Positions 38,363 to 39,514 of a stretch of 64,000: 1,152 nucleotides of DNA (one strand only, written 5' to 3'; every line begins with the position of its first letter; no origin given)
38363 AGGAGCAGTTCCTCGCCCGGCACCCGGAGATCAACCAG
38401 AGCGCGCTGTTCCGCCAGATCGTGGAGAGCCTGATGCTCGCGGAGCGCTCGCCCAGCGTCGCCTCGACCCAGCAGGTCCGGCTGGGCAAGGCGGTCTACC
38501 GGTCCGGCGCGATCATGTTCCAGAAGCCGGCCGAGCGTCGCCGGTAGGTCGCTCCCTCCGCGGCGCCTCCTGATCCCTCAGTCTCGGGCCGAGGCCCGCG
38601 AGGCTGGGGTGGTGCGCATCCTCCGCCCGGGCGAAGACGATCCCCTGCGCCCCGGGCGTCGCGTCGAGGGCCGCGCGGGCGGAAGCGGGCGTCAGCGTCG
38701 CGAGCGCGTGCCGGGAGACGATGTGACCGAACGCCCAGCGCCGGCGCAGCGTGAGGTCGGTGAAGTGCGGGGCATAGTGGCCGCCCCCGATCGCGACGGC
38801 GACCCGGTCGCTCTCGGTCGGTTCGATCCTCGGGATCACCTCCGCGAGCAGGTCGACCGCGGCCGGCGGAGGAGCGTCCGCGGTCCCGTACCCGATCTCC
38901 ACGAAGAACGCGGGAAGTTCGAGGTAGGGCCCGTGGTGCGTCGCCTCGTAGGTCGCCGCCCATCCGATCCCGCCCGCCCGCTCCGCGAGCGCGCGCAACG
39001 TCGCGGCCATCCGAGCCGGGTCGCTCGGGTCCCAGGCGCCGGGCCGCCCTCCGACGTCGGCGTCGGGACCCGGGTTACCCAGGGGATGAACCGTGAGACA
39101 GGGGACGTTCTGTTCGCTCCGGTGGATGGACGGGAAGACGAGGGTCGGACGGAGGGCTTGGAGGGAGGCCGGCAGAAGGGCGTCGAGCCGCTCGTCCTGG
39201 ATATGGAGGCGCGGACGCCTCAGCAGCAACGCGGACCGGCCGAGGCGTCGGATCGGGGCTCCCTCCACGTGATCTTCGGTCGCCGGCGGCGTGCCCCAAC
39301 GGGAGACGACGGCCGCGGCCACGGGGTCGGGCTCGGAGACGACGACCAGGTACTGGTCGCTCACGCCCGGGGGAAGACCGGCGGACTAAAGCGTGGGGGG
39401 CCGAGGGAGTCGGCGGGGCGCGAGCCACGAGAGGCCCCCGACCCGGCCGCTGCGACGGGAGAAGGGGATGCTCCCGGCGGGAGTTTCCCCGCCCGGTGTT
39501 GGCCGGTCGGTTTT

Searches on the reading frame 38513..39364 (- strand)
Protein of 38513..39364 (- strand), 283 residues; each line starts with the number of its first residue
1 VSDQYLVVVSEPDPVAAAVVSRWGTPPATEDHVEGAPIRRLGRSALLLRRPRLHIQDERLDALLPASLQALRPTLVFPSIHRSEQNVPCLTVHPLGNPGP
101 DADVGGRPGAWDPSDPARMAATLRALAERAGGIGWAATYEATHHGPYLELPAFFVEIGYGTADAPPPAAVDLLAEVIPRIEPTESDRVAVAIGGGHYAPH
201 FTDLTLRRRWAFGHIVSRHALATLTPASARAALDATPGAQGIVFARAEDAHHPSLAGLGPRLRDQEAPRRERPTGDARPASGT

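Call 27: search_protein_families(library=pfam, proteins=[window:38513-39364:-], max_evalue=0.01)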
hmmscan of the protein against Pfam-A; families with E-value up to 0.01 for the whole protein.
window:38513-39364:- (283 aa): 1 family
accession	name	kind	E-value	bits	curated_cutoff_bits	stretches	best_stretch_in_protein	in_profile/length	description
PF04414.18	tRNA_deacylase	-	2.1e-44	152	33.6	1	75-246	8-182/205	D-aminoacyl-tRNA deacylase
